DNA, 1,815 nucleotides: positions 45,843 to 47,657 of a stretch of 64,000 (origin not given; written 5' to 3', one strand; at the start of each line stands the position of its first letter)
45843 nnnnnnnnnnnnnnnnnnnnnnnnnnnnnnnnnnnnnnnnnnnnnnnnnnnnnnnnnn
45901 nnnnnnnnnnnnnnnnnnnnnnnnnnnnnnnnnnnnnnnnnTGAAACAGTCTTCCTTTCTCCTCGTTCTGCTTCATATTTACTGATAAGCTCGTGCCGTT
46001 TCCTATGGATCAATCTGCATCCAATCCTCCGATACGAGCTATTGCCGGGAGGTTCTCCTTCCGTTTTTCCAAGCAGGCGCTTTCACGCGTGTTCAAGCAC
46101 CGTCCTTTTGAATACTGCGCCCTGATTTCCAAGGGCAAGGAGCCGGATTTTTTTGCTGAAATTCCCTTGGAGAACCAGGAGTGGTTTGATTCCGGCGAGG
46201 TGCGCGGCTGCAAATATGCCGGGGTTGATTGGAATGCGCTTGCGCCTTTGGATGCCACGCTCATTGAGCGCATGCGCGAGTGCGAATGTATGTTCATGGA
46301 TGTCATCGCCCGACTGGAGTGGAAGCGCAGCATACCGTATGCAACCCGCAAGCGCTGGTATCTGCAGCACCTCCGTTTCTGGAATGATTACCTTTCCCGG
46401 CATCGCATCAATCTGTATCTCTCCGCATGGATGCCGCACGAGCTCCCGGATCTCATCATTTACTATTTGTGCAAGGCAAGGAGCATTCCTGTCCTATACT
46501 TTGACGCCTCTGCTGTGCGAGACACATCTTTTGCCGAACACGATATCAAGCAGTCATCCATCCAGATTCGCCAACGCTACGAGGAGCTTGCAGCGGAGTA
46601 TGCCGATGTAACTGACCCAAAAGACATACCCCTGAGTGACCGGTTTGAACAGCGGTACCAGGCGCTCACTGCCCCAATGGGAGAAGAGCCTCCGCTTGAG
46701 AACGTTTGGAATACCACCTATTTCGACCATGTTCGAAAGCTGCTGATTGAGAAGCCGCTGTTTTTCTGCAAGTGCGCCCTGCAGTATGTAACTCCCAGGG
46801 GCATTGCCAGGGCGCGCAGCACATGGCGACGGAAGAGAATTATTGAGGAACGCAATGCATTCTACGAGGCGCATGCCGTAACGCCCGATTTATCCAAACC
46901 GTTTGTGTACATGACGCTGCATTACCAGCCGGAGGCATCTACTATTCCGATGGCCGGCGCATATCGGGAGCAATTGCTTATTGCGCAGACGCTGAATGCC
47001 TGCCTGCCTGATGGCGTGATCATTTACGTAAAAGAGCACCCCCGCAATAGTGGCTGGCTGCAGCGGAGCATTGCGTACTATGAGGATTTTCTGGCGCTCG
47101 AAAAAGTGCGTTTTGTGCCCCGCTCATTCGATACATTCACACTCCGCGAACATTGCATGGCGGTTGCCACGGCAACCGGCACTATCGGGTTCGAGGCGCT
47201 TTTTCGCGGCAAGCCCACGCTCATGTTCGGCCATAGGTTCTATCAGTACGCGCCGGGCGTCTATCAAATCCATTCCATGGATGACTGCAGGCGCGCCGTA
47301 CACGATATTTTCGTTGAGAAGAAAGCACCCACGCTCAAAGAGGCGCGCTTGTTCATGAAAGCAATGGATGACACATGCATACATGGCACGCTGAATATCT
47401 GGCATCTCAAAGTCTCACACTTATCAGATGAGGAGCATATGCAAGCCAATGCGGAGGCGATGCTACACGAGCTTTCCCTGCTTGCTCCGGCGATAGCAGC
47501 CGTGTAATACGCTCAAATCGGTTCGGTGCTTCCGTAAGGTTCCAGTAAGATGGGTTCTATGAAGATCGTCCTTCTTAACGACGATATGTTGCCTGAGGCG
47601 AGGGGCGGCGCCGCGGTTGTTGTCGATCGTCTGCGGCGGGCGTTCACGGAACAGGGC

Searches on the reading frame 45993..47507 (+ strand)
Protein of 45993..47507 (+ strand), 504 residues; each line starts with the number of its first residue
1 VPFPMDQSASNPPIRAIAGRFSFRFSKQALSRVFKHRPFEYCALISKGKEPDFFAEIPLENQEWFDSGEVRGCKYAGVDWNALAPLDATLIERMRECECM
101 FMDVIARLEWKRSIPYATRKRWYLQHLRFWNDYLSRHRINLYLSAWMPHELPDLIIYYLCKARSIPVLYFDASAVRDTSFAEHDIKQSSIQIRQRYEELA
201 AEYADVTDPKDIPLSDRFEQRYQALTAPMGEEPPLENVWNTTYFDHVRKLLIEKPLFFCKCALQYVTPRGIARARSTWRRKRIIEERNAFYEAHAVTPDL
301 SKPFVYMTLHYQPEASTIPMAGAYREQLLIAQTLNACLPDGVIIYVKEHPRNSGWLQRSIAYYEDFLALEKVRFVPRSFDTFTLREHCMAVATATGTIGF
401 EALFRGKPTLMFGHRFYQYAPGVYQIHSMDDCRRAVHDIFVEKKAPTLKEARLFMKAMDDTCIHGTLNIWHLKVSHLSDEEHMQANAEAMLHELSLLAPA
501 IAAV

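Call 93: search_protein_families(library=pfam, proteins=[window:45993-47507:+], max_evalue=0.00001)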
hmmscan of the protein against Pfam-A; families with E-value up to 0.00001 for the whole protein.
window:45993-47507:+ (504 aa): 1 family
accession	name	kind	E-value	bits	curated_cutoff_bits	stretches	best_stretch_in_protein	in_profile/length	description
PF05159.20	Capsule_synth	-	2.4e-10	40.8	20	1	338-423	184-271/310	Capsule polysaccharide biosynthesis protein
